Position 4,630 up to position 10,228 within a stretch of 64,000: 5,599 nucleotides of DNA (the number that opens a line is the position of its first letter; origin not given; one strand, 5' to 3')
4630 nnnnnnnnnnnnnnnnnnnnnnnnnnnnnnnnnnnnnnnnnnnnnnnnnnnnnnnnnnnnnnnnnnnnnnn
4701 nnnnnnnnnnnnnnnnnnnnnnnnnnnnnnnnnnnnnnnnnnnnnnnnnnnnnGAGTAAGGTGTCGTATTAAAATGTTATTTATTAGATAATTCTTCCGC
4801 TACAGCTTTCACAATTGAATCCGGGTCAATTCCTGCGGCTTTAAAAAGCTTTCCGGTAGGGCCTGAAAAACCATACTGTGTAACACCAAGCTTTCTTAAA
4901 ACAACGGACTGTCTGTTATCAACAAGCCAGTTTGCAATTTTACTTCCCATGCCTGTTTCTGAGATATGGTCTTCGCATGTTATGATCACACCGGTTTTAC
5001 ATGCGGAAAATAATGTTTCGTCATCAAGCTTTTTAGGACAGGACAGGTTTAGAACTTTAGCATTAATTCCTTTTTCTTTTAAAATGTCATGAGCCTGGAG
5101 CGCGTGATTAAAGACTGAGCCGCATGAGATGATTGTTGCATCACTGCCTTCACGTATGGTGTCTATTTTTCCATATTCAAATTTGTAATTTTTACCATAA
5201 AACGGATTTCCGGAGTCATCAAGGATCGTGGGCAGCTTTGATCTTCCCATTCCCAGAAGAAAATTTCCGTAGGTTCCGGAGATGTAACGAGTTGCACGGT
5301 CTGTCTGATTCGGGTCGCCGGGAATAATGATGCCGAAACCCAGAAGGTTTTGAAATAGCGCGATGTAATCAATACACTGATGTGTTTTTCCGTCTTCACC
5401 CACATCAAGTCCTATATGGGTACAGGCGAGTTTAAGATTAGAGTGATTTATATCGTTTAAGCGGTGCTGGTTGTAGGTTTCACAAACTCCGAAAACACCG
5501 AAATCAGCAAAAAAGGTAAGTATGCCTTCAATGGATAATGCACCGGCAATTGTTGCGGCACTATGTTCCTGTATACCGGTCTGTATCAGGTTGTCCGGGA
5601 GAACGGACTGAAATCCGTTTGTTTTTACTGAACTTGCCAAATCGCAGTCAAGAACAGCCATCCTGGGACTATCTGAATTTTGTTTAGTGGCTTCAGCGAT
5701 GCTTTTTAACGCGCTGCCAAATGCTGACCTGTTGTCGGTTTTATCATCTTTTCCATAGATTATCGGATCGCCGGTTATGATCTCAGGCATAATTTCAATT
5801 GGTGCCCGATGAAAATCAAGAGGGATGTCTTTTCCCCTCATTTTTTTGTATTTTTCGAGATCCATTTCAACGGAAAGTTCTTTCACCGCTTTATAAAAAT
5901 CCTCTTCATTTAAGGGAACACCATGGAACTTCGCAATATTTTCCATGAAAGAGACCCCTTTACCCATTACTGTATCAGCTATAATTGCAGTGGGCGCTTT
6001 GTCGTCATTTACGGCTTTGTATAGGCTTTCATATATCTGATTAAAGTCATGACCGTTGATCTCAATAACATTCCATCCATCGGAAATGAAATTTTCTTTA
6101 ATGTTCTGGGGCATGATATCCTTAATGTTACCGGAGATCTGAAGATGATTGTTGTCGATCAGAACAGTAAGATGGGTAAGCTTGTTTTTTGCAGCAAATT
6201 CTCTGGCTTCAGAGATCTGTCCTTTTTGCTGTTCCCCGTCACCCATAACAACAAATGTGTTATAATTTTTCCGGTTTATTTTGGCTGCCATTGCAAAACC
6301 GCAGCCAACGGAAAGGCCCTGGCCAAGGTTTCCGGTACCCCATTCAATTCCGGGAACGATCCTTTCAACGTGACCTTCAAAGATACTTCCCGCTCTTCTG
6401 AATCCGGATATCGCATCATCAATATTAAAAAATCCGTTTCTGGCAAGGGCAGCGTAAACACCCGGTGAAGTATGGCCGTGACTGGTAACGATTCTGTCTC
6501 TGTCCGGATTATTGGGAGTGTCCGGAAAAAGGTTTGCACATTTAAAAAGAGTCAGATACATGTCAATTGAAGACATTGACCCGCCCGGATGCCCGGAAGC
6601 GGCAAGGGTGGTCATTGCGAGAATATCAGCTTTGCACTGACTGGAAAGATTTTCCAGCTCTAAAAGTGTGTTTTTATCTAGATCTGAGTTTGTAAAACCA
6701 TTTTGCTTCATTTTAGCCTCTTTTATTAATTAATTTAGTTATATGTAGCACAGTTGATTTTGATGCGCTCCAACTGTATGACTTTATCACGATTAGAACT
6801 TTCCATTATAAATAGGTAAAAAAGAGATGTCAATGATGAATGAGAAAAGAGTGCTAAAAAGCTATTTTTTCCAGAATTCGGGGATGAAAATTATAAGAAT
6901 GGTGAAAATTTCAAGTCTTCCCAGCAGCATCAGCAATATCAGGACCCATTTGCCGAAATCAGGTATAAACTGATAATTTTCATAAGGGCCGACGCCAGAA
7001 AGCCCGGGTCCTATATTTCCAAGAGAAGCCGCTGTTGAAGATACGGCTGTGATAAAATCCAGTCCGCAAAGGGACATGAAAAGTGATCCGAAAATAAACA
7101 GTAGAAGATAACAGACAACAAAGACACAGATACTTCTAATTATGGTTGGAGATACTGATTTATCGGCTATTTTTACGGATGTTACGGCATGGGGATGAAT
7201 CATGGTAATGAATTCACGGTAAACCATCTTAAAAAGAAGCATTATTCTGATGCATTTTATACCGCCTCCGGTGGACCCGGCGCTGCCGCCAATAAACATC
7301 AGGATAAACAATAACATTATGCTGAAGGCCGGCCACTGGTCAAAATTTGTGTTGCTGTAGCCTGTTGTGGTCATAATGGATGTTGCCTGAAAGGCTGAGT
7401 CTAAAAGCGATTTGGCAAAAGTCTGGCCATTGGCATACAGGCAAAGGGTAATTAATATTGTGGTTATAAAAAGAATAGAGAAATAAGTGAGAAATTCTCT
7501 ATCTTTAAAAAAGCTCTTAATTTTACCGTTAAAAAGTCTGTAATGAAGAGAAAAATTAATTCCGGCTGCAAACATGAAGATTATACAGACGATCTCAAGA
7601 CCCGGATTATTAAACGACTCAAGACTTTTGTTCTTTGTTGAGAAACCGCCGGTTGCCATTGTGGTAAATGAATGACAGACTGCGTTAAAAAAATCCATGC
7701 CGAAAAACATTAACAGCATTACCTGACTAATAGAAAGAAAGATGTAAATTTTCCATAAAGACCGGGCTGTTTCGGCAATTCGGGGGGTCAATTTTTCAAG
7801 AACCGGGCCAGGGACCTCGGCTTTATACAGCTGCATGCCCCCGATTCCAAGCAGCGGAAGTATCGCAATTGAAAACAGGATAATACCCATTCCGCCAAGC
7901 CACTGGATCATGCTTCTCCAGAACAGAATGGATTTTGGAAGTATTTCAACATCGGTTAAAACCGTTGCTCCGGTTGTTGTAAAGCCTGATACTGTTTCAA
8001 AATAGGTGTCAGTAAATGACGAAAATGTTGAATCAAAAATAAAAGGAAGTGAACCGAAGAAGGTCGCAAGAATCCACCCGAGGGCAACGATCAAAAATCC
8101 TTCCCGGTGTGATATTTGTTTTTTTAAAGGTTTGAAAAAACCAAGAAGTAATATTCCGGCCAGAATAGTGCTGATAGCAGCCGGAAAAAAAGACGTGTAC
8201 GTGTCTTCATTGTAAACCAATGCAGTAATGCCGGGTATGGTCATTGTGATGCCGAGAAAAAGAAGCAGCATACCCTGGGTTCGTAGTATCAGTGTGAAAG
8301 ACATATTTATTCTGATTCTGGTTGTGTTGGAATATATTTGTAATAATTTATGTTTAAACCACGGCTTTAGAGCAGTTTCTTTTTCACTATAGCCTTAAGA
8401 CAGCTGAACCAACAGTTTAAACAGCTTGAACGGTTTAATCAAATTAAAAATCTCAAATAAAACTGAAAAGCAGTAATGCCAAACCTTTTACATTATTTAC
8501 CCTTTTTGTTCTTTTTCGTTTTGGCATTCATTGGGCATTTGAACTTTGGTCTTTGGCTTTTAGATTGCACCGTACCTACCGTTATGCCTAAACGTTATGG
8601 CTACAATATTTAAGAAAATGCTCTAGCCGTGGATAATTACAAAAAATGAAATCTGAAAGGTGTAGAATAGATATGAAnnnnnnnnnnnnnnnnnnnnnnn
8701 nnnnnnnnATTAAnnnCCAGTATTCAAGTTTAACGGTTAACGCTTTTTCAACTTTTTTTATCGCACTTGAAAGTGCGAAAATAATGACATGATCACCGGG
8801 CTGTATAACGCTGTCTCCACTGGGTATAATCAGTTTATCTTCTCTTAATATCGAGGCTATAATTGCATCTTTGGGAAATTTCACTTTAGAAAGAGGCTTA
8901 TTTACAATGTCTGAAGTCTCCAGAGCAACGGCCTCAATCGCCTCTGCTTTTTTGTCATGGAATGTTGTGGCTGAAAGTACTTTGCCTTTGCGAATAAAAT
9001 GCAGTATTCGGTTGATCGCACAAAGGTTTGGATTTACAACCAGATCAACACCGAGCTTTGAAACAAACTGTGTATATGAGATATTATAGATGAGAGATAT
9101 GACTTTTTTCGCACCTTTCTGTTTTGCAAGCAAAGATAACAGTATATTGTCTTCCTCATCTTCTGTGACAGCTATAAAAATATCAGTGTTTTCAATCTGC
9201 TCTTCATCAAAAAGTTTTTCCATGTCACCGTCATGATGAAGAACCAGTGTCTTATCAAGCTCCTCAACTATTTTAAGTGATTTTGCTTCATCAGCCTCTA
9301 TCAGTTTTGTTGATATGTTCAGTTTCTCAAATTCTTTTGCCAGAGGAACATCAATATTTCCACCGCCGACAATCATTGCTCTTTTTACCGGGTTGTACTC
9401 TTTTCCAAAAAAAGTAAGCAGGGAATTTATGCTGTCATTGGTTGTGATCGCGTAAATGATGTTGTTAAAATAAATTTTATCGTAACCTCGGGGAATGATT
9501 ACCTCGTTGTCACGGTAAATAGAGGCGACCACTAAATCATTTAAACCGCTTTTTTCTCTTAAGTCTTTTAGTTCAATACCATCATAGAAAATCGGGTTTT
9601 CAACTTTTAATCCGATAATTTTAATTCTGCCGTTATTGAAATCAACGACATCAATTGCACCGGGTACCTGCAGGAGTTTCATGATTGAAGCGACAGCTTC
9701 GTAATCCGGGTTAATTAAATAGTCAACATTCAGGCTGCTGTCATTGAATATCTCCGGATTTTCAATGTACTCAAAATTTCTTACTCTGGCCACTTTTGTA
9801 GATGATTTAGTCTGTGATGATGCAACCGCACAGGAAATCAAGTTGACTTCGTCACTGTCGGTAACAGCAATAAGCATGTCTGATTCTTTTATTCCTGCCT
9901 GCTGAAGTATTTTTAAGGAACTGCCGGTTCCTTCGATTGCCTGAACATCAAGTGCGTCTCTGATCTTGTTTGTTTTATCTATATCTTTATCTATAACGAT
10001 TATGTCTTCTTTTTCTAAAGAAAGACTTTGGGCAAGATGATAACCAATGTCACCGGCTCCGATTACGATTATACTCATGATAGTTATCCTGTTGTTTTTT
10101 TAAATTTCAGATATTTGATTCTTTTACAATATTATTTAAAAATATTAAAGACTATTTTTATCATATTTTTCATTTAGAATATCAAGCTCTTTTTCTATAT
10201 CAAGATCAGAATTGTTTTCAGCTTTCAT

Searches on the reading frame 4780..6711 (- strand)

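Call 40: search_protein_families(library=pfam, max_evalue=0.0001, proteins=[window:4780-6711:-])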
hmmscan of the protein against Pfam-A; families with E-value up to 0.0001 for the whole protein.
window:4780-6711:- (644 aa): 7 families
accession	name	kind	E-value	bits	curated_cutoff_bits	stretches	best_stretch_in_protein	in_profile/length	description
PF00456.26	Transketolase_N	-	4.1e-47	161.2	22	1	36-280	19-276/334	Transketolase, thiamine diphosphate binding domain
PF02780.25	Transketolase_C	-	1.3e-24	86.9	25.9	1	514-633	1-124/124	Transketolase, C-terminal domain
PF02779.29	Transket_pyr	-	3.1e-18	66.4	27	1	325-475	3-152/174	Transketolase, pyrimidine binding domain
PF00676.26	E1_dh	-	6.7e-10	38.8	22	1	125-230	99-204/300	Dehydrogenase E1 component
PF22613.1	Transketolase_C_1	-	8.7e-08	32.8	27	1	521-629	10-113/113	Transketolase-like TK C-terminal domain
PF13292.11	DXP_synthase_N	-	2.3e-07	30.8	21.2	1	9-198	8-181/274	1-deoxy-D-xylulose-5-phosphate synthase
PF02775.26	TPP_enzyme_C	-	8.5e-05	22.8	21.9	0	125-255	26-148/151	Thiamine pyrophosphate enzyme, C-terminal TPP binding domain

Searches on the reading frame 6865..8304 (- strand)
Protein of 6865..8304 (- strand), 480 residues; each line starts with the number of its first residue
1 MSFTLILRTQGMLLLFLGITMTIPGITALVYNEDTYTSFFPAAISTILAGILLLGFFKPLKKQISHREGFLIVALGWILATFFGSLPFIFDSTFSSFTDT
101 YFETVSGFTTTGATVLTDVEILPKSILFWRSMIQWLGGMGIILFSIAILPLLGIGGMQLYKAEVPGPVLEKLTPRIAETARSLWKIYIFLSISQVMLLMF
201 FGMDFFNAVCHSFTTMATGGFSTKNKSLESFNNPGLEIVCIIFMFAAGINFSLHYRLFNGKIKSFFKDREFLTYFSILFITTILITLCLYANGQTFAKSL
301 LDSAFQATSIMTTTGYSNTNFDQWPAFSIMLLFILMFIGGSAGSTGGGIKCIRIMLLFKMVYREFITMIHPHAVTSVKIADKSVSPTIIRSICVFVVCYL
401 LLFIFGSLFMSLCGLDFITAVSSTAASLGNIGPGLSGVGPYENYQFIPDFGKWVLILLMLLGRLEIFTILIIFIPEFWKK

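Call 40: search_protein_families(library=pfam, max_evalue=0.0001, proteins=[window:6865-8304:-])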
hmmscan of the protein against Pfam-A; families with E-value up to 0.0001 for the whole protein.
window:6865-8304:- (480 aa): 1 family
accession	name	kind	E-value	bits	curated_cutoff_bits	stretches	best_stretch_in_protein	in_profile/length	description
PF02386.22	TrkH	-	1.1e-72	245.6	27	1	42-476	8-498/502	Cation transport protein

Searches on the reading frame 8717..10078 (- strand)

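Call 40: search_protein_families(library=pfam, max_evalue=0.0001, proteins=[window:8717-10078:-])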
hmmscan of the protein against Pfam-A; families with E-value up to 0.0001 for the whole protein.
window:8717-10078:- (454 aa): 8 families
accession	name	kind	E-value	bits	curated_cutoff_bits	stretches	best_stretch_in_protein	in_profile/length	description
PF02254.24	TrkA_N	-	2.7e-42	144.2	23.8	2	3-123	1-115/116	TrkA-N domain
PF02080.26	TrkA_C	-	3.2e-21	75.4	27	2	382-447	3-70/71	TrkA-C domain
PF13241.12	NAD_binding_7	-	3.5e-08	34.4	22.1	0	2-84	9-80/104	Putative NAD(P)-binding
PF01488.26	Shikimate_DH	-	1.5e-05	25.5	24.3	0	3-91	15-101/138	Shikimate / quinate 5-dehydrogenase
PF00070.33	Pyr_redox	-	1.8e-05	25.6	22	0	233-263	1-31/82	Pyridine nucleotide-disulphide oxidoreductase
PF07992.20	Pyr_redox_2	-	3.5e-05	23.8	26.1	0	2-263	2-174/291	Pyridine nucleotide-disulphide oxidoreductase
PF03807.23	F420_oxidored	-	4.9e-05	24.3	21.6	0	3-50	2-51/94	NADP oxidoreductase coenzyme F420-dependent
PF03435.24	Sacchrp_dh_NADP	-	6.5e-05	23.7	25.1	0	3-75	1-79/129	Saccharopine dehydrogenase NADP binding domain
